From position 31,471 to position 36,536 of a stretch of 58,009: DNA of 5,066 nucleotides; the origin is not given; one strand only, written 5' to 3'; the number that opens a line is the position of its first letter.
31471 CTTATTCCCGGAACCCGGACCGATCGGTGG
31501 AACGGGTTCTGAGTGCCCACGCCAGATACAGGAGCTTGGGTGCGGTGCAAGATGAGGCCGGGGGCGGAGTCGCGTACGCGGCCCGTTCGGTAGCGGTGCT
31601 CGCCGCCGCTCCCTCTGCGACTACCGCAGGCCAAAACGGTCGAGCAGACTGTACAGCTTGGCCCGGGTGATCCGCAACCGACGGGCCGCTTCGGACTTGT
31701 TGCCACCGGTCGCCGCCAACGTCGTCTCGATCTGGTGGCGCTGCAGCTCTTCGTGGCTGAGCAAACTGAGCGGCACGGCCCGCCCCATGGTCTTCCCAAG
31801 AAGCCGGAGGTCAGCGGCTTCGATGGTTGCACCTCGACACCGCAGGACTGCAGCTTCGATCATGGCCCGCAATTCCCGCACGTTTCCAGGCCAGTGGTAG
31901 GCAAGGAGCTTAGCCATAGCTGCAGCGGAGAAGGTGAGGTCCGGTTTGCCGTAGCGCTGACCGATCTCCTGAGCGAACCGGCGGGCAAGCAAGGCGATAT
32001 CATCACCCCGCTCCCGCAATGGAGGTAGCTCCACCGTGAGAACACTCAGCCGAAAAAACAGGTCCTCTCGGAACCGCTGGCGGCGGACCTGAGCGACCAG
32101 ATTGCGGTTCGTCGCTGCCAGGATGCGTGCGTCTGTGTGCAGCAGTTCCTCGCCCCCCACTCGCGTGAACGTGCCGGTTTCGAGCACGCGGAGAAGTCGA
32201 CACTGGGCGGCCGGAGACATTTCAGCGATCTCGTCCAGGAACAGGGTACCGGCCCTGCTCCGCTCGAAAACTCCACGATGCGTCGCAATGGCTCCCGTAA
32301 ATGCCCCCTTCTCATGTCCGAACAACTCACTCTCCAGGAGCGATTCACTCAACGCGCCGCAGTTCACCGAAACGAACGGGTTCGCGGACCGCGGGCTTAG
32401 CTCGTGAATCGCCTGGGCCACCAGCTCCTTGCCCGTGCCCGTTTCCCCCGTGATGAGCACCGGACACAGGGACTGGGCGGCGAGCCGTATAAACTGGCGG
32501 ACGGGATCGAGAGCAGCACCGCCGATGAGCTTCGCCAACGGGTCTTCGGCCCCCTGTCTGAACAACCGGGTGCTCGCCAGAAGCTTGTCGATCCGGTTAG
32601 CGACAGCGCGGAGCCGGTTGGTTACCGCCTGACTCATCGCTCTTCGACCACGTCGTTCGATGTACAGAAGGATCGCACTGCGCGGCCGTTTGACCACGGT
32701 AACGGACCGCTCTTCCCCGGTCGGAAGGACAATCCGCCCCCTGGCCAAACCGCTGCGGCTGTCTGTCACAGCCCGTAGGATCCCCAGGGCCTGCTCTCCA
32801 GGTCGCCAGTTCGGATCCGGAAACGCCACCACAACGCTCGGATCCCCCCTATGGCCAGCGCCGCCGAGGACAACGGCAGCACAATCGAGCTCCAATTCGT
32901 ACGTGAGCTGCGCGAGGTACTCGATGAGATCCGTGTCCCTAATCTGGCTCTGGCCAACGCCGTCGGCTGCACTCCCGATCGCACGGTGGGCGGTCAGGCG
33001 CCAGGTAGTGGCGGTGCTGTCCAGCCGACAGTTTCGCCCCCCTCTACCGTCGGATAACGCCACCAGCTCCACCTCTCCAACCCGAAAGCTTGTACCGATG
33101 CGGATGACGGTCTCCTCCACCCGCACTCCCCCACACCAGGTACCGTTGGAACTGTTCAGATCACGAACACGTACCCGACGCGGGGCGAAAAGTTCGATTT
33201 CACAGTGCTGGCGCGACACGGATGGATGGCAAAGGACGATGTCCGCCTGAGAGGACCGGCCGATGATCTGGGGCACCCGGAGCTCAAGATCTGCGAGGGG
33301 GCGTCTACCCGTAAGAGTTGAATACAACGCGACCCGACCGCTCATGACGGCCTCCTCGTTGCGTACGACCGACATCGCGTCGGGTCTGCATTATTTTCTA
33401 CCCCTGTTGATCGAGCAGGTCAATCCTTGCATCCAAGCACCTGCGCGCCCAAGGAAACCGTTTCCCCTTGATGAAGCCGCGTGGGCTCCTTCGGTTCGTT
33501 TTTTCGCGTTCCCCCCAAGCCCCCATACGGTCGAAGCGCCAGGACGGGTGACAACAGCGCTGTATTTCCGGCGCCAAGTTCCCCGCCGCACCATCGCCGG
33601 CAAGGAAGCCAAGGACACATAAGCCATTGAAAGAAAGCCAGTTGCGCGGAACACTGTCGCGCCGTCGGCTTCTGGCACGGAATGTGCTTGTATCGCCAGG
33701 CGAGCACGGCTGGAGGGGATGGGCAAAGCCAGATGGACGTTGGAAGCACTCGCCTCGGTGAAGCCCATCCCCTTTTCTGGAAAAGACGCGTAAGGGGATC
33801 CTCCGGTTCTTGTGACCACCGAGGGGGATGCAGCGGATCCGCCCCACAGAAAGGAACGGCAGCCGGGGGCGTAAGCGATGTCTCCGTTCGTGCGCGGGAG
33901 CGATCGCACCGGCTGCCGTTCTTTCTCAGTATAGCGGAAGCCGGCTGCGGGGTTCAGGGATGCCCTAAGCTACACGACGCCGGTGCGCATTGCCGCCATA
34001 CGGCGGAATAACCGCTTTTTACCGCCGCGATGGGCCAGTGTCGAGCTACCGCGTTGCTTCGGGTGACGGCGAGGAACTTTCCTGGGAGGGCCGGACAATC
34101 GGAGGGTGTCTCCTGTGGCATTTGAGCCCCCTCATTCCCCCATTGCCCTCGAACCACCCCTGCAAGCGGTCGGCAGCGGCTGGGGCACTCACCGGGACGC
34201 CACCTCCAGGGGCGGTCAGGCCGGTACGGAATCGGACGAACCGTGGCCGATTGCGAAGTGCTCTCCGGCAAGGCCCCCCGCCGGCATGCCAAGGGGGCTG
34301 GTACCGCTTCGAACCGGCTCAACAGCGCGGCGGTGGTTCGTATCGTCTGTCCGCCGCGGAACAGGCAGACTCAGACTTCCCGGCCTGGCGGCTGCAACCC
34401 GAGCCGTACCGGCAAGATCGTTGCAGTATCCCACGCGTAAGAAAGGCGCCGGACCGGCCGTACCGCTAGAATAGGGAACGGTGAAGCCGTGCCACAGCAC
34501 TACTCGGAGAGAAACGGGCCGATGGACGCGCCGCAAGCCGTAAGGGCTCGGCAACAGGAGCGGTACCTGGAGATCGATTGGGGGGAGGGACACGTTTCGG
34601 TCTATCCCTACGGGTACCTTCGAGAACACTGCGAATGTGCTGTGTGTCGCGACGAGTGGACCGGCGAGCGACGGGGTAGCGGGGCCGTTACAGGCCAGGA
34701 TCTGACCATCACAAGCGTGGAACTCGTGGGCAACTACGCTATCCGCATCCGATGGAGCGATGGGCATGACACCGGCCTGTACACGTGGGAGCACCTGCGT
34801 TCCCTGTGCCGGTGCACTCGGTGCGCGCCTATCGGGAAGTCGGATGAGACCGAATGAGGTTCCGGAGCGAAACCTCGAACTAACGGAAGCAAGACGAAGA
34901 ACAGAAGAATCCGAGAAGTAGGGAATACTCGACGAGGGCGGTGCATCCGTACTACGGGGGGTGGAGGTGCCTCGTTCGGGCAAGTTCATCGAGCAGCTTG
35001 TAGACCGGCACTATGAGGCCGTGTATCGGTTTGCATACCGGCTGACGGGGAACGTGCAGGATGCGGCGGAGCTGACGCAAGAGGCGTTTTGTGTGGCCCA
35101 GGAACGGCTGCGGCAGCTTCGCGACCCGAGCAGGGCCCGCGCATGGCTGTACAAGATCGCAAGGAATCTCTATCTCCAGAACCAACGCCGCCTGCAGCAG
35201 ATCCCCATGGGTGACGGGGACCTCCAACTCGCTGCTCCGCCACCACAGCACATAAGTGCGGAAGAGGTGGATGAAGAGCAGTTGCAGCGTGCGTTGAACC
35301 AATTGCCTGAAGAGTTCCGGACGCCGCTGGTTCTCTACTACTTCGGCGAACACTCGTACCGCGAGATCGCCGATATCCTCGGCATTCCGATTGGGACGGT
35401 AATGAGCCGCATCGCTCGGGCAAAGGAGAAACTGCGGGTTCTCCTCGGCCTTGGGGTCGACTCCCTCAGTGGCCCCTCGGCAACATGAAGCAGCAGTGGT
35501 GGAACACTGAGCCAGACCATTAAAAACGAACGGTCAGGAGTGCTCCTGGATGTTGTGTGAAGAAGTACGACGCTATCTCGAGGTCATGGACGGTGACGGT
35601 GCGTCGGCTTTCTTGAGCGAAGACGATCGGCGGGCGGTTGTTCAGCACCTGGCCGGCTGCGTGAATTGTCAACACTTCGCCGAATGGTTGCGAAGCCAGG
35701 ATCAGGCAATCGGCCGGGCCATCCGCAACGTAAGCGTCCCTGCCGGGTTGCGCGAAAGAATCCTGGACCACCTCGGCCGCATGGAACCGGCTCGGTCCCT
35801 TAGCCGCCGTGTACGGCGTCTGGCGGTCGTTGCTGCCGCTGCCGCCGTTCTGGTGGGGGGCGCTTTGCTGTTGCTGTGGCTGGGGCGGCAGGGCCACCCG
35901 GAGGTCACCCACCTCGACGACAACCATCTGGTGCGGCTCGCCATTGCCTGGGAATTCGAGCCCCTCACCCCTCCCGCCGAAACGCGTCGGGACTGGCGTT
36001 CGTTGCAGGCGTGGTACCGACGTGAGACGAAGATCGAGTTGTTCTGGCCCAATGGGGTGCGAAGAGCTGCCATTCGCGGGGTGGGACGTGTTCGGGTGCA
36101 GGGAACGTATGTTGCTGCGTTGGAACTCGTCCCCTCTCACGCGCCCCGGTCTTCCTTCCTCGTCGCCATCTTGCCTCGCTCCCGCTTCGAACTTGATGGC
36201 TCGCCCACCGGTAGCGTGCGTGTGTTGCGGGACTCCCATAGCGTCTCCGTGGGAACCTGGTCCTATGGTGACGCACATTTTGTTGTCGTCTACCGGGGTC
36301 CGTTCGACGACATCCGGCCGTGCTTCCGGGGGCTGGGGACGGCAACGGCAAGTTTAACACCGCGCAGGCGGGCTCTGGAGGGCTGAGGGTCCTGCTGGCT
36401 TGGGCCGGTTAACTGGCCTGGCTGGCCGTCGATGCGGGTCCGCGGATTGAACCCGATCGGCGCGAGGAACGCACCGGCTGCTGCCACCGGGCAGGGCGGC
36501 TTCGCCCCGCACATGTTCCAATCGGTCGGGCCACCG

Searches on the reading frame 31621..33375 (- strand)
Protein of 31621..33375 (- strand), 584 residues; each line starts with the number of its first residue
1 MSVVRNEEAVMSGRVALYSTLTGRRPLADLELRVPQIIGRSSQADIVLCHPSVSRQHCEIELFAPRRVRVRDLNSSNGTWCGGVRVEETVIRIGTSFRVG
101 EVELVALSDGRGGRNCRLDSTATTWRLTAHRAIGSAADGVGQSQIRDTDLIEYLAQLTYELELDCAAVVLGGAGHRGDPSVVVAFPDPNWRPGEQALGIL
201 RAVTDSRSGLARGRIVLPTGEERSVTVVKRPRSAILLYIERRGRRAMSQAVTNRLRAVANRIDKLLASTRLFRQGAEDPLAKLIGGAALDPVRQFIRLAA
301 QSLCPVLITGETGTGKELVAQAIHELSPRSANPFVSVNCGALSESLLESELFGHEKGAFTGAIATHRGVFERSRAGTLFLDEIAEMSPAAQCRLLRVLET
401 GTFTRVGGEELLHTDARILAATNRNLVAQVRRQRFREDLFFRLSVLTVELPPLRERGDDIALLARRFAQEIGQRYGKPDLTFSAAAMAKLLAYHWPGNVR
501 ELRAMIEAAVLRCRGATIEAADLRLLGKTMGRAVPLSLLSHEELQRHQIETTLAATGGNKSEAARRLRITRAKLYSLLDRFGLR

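Call 3: search_protein_families(library=pfam, proteins=[window:31621-33375:-], max_evalue=0.01)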
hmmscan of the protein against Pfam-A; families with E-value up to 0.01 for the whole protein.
window:31621-33375:- (584 aa): 12 families
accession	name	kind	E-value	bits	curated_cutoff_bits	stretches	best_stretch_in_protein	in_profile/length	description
PF00158.32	Sigma54_activat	-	1.8e-63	213.7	20.2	1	290-448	9-167/168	Sigma-54 interaction domain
PF25601.1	AAA_lid_14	-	1e-21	77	27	1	454-524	1-71/87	AAA+ ATPase lid domain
PF14532.12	Sigma54_activ_2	-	2.3e-21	76.9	25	1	293-453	11-138/138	Sigma-54 interaction domain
PF00498.31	FHA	-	5.1e-17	62.5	20.7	1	37-100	2-67/67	FHA domain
PF16697.10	Yop-YscD_cpl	-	2.8e-11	44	33.2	1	37-104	20-88/94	Inner membrane component of T3SS, cytoplasmic domain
PF02954.25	HTH_8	-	8e-09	35.5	22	1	542-575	3-36/42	Bacterial regulatory protein, Fis family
PF07728.20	AAA_5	-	1.2e-07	32.3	22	1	305-425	1-124/139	AAA domain (dynein-related subfamily)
PF07724.20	AAA_2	-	1.1e-06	29.2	27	1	306-429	6-130/166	AAA domain (Cdc48 subfamily)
PF00004.35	AAA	-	1.4e-05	26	21.2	1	306-442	1-130/131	ATPase family associated with various cellular activities (AAA)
PF01078.27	Mg_chelatase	-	2.3e-05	24.4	20.3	1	293-425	12-159/207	Magnesium chelatase, subunit ChlI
PF00493.29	MCM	-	0.0017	18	23.3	1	304-428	58-177/224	MCM P-loop domain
PF13191.12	AAA_16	-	0.0051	17.8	32.6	0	297-399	18-121/167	AAA ATPase domain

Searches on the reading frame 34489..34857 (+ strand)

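Call 3: search_protein_families(library=pfam, proteins=[window:34489-34857:+], max_evalue=0.01)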
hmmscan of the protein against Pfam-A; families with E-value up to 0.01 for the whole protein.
window:34489-34857:+ (122 aa): 1 family
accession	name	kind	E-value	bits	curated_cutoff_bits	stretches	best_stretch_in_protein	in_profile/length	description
PF06155.17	GBBH-like_N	-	8.5e-27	94.2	22.8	1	19-104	2-85/85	Gamma-butyrobetaine hydroxylase-like, N-terminal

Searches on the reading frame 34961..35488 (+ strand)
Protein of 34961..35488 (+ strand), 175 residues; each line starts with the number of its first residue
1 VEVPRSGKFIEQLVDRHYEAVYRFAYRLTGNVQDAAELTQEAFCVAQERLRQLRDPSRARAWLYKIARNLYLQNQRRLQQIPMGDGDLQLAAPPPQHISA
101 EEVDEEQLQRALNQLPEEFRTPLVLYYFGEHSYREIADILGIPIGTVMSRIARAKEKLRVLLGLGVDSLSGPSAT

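Call 3: search_protein_families(library=pfam, proteins=[window:34961-35488:+], max_evalue=0.01)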
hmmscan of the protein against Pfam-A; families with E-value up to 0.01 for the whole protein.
window:34961-35488:+ (175 aa): 6 families
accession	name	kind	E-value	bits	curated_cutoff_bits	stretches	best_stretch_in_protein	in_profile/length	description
PF08281.18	Sigma70_r4_2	-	2e-18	66.2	25.7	1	106-158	2-54/54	Sigma-70, region 4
PF04542.20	Sigma70_r2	-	4.7e-14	52.4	24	1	13-79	1-69/71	Sigma-70 region 2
PF04545.22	Sigma70_r4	-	1.6e-13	50.4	24.1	1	111-159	1-49/50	Sigma-70, region 4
PF13412.12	HTH_24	-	0.0005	20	21.9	1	130-156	17-43/48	Winged helix-turn-helix DNA-binding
PF22029.2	PhyR_sigma2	-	0.0029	18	27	1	23-66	10-53/55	Sigma2 domain of PhyR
PF07638.17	Sigma70_ECF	-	0.0062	16.9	21.1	1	35-159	49-180/185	ECF sigma factor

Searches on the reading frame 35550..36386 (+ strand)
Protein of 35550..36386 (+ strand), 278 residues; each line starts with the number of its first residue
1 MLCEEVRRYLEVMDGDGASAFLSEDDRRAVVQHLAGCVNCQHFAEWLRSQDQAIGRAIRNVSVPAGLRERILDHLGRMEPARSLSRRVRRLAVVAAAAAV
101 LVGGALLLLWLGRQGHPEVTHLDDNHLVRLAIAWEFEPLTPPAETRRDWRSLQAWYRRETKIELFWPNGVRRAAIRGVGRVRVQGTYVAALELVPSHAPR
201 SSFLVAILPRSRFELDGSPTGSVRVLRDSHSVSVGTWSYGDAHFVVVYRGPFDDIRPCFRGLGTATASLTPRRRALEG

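Call 3: search_protein_families(library=pfam, proteins=[window:35550-36386:+], max_evalue=0.01)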
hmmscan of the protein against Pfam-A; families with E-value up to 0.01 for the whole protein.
window:35550-36386:+ (278 aa): 2 families
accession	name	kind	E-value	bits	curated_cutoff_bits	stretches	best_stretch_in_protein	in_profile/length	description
PF11859.13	DUF3379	-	4.1e-05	23.4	33.2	1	28-111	19-100/232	Protein of unknown function (DUF3379)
PF13490.11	zf-HC2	-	0.0015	19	22.2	1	22-41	16-35/35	Putative zinc-finger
